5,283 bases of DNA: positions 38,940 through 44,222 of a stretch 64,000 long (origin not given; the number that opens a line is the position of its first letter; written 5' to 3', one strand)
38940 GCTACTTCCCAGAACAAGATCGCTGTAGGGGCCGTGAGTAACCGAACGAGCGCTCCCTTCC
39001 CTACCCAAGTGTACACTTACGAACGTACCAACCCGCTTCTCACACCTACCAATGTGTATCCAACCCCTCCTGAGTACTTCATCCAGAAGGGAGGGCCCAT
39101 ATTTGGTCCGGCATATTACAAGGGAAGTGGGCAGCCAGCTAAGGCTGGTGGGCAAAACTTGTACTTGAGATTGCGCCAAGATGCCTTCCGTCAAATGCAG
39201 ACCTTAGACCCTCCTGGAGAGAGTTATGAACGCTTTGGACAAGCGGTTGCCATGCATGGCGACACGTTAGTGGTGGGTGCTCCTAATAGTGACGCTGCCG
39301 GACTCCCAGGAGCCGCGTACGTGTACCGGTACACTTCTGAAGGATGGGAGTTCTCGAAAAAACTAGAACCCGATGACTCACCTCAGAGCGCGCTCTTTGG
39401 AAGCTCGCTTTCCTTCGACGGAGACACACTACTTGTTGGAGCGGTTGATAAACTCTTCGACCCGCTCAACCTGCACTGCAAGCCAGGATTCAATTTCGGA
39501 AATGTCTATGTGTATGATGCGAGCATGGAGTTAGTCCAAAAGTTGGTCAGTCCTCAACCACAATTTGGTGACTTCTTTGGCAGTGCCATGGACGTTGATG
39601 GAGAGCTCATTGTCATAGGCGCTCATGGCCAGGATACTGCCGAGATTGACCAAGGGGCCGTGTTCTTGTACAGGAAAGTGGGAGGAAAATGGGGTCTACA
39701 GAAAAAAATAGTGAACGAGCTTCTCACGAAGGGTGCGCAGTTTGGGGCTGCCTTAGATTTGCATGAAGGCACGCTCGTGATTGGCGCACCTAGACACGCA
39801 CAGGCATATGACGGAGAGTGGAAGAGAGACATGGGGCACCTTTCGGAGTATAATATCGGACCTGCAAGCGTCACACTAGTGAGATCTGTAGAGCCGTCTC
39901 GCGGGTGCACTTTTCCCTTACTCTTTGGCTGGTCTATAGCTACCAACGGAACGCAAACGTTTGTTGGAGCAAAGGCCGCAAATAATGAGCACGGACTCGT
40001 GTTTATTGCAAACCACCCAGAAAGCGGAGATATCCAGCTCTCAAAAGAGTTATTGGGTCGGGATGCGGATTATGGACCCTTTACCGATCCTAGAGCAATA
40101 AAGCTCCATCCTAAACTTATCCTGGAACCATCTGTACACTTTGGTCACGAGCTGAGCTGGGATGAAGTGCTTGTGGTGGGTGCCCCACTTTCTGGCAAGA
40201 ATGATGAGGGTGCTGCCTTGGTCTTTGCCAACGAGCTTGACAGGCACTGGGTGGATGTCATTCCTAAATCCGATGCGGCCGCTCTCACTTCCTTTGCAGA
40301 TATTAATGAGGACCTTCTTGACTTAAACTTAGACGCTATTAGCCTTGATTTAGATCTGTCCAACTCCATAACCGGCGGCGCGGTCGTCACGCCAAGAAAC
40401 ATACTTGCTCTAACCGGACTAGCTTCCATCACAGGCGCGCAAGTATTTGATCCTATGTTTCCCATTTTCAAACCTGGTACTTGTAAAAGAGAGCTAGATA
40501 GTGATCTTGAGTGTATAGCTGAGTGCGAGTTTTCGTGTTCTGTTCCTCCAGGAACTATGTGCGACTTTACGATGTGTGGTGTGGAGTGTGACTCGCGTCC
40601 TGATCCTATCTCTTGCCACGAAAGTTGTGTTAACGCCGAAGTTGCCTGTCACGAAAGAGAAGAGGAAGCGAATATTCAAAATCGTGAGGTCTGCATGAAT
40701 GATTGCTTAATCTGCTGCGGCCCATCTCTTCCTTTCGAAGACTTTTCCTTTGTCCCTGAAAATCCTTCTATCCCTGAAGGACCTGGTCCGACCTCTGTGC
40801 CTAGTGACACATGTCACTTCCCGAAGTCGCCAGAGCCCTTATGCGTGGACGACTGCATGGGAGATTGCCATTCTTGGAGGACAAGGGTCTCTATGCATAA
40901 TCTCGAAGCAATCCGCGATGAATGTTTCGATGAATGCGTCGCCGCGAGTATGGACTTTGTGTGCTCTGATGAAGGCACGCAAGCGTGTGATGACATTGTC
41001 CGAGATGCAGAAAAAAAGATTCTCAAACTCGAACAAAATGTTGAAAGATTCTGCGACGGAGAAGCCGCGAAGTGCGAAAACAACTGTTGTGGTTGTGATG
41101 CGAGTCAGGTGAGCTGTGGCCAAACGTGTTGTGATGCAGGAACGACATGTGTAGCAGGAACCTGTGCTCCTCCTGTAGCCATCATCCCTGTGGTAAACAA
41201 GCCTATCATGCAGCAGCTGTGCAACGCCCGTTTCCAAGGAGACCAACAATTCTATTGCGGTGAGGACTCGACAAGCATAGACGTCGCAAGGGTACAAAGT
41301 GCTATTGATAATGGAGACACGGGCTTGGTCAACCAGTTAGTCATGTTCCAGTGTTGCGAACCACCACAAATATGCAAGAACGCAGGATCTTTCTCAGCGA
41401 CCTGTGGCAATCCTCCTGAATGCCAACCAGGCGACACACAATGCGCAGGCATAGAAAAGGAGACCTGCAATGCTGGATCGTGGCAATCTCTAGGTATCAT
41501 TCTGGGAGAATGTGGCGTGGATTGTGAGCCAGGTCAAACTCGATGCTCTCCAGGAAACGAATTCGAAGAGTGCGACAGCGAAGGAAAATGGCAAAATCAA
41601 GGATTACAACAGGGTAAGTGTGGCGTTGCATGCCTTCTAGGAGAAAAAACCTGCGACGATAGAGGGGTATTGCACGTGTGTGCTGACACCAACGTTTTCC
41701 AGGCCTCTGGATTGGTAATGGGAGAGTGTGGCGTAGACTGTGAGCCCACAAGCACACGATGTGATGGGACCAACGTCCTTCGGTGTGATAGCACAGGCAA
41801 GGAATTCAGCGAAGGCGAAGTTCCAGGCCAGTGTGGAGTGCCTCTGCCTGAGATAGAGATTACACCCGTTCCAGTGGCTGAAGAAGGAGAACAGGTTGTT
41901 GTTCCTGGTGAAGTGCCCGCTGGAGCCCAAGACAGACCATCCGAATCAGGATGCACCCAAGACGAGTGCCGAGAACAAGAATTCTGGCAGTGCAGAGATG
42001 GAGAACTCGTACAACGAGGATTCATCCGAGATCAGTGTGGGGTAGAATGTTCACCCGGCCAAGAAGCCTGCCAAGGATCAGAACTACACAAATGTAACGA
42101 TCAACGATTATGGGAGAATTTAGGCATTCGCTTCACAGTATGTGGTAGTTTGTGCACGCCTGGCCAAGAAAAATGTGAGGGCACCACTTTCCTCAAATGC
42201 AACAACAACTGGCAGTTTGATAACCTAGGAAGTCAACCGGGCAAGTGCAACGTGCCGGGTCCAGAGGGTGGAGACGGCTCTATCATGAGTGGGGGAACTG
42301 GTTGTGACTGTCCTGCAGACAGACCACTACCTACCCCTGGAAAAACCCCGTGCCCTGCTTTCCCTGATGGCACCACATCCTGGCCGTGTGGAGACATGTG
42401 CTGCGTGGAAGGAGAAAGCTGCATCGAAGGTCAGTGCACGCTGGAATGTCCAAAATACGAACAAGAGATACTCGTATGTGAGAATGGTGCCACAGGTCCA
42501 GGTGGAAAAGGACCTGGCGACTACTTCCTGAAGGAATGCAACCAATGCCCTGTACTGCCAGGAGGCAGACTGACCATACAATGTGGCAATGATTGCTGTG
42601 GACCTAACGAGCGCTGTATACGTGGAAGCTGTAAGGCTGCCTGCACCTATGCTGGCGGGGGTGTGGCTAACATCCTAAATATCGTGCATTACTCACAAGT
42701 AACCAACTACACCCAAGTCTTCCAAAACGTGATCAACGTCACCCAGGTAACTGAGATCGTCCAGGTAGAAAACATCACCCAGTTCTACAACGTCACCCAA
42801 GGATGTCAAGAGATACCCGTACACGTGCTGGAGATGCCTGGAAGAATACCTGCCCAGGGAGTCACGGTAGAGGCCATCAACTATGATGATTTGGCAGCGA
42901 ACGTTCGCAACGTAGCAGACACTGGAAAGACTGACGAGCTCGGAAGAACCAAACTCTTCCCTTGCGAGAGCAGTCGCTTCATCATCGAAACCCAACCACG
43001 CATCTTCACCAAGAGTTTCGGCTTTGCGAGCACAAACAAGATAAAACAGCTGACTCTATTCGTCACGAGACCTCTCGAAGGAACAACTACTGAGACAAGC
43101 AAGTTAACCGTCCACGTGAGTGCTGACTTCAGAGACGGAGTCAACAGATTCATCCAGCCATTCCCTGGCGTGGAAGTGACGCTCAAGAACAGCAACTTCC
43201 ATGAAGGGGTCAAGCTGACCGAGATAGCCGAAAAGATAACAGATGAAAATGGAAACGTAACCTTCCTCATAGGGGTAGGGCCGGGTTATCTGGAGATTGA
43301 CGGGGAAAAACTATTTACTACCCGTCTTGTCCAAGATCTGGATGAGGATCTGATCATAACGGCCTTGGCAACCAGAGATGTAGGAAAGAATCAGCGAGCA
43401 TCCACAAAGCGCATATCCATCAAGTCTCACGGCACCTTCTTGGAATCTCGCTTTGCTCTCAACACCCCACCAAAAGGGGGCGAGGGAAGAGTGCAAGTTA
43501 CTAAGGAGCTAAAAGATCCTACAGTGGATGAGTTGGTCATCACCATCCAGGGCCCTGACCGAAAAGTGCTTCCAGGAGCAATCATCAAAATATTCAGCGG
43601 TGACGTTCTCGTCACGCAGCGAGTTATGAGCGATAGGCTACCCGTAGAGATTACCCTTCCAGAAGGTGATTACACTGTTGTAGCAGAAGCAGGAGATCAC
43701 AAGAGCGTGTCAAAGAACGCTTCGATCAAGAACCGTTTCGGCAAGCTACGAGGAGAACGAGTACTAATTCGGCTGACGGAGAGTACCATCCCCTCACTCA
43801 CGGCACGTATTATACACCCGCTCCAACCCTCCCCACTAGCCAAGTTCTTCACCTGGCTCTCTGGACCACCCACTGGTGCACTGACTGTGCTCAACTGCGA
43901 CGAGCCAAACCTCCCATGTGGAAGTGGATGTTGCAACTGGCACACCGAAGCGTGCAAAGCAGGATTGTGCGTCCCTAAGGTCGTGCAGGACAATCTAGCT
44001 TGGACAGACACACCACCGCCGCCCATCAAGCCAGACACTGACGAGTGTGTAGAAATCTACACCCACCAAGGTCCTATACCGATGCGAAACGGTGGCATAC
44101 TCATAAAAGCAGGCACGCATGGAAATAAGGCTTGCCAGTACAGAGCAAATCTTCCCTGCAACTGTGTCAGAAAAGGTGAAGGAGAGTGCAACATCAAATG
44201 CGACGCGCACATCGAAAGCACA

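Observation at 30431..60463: About 30 kb accessory island of convergent giant cysteine-rich surface proteins with lectin, integrin-like, beta-helix and lipase domains; candidate host or cell-cell interaction apparatus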

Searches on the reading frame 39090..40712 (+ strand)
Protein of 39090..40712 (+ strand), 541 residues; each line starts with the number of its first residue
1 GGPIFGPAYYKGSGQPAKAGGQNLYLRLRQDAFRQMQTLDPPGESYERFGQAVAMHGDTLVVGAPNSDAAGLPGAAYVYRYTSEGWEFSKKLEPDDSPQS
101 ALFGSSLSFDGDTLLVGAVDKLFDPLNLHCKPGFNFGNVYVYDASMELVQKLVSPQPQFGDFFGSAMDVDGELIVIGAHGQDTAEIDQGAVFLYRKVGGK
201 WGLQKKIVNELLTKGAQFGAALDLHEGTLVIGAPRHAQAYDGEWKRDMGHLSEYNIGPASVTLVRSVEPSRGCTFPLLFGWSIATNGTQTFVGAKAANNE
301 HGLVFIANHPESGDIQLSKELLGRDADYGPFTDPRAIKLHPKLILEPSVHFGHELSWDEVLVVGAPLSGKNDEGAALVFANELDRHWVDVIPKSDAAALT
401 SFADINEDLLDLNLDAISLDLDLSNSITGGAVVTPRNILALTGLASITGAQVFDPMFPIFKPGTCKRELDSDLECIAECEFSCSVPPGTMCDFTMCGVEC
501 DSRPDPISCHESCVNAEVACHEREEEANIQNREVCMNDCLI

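Call 38: search_protein_families(library=pfam, proteins=[window:39090-40712:+], max_evalue=0.5)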
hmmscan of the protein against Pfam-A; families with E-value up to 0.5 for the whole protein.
window:39090-40712:+ (541 aa): 2 families
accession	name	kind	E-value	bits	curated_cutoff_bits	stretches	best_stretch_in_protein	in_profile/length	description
PF14312.12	FG-GAP_2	-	4.7e-42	142.4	23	5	43-79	12-49/49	FG-GAP repeat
PF18698.7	HisK_sensor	-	0.0017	19.2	27.3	0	358-377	100-120/126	Histidine kinase sensor domain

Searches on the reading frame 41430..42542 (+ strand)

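Call 38: search_protein_families(library=pfam, proteins=[window:41430-42542:+], max_evalue=0.5)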
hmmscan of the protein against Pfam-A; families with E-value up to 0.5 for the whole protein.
window:41430-42542:+ (371 aa): 1 family
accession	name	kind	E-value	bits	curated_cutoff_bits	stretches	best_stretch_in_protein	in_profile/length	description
PF13841.11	Defensin_beta_2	-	0.25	12.2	22.2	1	333-353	6-26/30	Beta defensin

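Call 66: search_protein_families(library=ncbifam, proteins=[window:41430-42542:+], max_evalue=0.1)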
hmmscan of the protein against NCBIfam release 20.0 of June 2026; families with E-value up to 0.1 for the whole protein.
window:41430-42542:+ (371 aa): 0 families

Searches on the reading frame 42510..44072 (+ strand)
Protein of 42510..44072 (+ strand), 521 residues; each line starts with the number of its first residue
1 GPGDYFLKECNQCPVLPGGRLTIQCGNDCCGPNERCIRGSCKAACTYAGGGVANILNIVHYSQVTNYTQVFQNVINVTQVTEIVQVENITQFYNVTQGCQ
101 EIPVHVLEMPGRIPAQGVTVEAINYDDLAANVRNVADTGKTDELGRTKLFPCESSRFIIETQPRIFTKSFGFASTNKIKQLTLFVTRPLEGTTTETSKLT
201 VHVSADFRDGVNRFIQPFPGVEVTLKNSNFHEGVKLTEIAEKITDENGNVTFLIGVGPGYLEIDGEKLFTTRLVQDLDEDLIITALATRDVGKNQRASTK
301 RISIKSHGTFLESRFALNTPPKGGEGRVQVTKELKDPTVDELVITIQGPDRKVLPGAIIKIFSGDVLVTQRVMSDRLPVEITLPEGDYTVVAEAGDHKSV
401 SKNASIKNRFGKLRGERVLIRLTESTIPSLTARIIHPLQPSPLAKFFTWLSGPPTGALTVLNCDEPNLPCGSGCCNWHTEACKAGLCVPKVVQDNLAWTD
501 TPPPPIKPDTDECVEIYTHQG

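Call 38: search_protein_families(library=pfam, proteins=[window:42510-44072:+], max_evalue=0.5)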
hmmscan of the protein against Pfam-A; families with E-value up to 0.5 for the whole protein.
window:42510-44072:+ (521 aa): 3 families
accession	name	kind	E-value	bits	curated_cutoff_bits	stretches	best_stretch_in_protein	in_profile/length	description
PF00576.27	Transthyretin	-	0.0049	17.9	25.3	0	103-153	2-50/109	HIUase/Transthyretin family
PF14900.11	DUF4493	-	0.036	14.3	27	1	357-401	31-79/226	Domain of unknown function (DUF4493)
PF17802.7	SpaA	-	0.083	13.5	23.1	0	217-252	15-46/91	Prealbumin-like fold domain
